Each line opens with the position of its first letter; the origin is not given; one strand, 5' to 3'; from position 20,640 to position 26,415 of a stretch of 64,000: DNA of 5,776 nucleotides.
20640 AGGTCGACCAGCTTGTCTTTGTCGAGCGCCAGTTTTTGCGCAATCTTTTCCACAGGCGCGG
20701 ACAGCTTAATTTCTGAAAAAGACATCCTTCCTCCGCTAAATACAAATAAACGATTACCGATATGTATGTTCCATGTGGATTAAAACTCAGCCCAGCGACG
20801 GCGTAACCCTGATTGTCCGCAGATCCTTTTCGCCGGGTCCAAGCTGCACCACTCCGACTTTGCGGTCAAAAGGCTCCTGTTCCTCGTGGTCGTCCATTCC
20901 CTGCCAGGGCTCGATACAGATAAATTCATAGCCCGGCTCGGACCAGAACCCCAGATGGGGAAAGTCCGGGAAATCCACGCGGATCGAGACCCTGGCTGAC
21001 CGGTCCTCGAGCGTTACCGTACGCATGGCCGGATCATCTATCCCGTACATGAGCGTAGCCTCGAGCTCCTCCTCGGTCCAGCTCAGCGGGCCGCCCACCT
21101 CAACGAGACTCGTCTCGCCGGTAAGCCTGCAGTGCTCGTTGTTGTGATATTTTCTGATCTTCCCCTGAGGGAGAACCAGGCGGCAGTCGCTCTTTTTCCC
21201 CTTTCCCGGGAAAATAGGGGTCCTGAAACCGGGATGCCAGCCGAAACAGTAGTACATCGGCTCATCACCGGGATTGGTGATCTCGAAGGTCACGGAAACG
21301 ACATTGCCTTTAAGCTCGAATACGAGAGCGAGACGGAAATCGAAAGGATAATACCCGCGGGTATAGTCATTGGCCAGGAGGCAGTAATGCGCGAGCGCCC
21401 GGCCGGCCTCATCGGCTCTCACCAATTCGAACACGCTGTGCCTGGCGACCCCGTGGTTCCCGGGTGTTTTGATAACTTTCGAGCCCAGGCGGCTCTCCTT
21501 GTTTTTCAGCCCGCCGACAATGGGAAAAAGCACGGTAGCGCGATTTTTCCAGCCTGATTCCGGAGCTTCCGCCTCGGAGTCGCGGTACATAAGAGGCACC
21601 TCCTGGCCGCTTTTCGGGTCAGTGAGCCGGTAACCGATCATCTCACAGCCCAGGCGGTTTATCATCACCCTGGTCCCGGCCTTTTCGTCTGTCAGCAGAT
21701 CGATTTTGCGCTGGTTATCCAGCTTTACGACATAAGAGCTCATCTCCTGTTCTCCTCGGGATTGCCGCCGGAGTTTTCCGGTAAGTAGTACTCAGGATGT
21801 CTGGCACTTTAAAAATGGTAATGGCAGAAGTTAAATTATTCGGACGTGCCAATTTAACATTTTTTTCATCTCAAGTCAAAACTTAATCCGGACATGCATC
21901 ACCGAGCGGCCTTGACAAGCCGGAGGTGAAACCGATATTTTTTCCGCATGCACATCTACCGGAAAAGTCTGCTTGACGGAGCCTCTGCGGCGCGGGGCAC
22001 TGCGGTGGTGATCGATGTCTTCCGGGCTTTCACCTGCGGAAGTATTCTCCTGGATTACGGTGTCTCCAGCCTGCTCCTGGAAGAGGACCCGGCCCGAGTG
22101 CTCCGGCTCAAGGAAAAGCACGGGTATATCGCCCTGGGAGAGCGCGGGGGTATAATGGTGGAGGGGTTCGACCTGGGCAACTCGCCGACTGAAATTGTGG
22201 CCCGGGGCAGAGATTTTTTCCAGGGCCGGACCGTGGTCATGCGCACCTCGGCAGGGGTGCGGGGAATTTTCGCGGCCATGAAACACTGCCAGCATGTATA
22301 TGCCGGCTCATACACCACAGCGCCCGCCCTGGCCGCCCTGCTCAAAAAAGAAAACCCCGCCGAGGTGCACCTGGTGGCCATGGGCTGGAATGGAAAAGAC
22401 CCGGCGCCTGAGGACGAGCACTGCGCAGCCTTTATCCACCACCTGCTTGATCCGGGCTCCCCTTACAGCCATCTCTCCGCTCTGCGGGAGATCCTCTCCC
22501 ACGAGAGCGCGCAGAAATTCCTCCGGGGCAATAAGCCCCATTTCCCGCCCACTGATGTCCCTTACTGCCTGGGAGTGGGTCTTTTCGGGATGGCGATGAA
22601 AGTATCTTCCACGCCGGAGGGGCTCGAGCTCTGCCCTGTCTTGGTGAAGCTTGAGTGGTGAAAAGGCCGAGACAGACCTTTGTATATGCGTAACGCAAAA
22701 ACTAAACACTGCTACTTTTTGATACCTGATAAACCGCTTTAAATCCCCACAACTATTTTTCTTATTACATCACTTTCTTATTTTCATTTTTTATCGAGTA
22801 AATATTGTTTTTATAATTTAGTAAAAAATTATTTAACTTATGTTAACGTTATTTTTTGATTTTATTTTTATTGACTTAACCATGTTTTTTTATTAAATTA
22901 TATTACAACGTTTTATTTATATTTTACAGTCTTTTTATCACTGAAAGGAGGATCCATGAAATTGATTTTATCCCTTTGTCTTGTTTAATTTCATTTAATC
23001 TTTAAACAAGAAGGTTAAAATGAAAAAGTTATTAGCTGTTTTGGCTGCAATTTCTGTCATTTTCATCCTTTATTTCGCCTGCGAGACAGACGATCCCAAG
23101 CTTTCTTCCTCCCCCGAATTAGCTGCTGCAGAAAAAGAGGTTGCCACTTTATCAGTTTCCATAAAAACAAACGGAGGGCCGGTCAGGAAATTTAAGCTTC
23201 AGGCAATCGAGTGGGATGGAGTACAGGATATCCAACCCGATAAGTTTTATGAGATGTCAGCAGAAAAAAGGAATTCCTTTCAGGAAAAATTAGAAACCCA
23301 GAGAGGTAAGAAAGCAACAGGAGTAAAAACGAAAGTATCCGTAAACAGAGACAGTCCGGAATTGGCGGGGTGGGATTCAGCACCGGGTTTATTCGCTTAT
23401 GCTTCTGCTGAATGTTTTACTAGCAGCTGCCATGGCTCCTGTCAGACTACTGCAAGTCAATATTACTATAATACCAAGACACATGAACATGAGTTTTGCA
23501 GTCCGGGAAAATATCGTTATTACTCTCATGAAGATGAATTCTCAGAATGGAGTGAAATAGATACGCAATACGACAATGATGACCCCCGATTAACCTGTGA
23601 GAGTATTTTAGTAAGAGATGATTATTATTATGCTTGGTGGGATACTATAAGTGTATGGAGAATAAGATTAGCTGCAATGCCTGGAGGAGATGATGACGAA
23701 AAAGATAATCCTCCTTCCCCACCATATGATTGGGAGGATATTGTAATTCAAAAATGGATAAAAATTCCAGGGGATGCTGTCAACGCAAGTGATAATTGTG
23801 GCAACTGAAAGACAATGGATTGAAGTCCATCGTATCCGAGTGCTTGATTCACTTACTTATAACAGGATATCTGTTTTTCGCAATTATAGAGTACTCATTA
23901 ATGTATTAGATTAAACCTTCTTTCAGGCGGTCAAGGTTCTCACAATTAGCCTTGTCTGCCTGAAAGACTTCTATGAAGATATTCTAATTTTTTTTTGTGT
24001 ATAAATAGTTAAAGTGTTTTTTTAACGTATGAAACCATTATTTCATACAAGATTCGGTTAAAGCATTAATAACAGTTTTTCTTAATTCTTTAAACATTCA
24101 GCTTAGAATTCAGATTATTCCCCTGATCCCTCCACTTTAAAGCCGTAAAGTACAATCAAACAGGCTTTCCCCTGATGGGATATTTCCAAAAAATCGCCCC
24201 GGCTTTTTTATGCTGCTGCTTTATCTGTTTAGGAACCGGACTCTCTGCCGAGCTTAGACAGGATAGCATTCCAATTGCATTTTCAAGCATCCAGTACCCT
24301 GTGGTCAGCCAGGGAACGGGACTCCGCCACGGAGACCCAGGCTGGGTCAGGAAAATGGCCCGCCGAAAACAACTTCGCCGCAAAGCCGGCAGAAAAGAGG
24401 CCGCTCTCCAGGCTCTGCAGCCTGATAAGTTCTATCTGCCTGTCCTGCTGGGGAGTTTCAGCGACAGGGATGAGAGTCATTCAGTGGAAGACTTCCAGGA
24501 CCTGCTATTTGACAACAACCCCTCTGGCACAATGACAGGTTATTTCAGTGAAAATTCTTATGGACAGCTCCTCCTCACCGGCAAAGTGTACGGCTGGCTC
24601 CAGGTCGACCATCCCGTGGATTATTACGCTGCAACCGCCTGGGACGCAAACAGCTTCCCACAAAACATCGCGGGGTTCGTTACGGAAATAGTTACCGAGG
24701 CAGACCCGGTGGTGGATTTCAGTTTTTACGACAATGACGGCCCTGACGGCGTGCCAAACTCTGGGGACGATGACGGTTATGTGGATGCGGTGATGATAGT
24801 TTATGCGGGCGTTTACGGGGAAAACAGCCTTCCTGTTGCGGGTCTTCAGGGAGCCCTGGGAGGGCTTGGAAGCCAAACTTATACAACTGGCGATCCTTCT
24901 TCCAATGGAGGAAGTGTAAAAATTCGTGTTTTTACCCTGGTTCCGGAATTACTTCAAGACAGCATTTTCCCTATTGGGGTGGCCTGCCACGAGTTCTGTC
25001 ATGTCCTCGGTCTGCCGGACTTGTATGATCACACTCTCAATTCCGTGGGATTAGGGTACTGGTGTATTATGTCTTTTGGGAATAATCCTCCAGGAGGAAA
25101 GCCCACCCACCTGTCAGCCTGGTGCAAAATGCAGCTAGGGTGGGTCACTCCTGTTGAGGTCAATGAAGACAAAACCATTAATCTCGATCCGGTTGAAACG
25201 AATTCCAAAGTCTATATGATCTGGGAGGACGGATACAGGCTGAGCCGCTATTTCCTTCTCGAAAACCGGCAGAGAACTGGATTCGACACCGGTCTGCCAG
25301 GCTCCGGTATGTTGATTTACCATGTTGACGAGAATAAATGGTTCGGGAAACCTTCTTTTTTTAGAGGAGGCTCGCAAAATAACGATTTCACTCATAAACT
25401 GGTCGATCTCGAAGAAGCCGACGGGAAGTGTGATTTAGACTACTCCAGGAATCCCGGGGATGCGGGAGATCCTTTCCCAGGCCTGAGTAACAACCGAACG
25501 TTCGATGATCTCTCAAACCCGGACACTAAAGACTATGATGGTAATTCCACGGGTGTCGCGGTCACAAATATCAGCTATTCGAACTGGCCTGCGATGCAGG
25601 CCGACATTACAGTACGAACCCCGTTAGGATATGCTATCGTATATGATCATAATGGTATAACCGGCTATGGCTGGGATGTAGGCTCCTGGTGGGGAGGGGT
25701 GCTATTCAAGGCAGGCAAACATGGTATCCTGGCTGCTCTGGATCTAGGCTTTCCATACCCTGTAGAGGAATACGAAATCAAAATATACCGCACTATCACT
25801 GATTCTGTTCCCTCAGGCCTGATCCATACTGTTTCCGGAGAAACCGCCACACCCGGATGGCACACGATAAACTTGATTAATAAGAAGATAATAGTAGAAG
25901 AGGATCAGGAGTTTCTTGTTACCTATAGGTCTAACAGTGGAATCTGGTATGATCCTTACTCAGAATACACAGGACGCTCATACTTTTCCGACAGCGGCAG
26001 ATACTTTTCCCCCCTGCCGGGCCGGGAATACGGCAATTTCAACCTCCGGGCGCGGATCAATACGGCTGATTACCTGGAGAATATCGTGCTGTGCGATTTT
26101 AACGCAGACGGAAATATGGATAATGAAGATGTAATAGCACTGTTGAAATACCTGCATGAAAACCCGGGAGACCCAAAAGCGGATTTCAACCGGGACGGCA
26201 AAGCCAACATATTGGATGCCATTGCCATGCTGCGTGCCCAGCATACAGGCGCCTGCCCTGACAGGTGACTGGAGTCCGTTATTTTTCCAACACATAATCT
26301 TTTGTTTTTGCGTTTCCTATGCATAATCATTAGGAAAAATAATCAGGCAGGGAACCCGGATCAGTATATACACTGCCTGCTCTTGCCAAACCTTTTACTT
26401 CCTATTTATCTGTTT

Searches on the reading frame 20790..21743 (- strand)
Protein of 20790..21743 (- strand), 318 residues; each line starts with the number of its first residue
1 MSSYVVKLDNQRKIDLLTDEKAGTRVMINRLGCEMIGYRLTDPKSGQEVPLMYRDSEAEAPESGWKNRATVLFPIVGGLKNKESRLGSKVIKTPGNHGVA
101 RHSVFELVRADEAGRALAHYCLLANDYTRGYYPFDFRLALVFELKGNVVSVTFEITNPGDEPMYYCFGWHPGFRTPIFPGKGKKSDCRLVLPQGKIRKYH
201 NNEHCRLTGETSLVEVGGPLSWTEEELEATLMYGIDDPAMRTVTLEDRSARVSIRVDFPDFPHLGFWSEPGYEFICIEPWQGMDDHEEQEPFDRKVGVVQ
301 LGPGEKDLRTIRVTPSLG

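Call 52: search_protein_families(library=pfam, proteins=[window:20790-21743:-], max_evalue=0.00001)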
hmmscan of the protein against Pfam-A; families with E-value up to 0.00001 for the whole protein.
window:20790-21743:- (318 aa): 1 family
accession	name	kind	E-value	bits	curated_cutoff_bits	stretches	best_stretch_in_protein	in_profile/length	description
PF01263.26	Aldose_epim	-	3.6e-13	50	27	1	18-263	4-257/299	Aldose 1-epimerase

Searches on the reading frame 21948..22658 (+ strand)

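Call 52: search_protein_families(library=pfam, proteins=[window:21948-22658:+], max_evalue=0.00001)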
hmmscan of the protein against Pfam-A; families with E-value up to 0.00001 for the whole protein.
window:21948-22658:+ (237 aa): 1 family
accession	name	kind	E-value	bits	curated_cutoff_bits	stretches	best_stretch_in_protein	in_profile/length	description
PF04029.19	2-ph_phosp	-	4.5e-35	121.3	26.4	1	14-192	11-199/226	2-phosphosulpholactate phosphatase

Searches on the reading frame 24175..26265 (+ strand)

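Call 52: search_protein_families(library=pfam, proteins=[window:24175-26265:+], max_evalue=0.00001)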
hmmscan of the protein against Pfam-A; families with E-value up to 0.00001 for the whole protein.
window:24175-26265:+ (697 aa): 2 families
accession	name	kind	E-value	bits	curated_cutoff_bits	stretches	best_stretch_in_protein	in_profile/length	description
PF05547.17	Peptidase_M6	-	5.2e-21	75.6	22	1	101-318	43-282/294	Immune inhibitor A peptidase M6, catalytic domain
PF18560.7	Lectin_like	-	6e-06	27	27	0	491-588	5-103/156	Lectin like domain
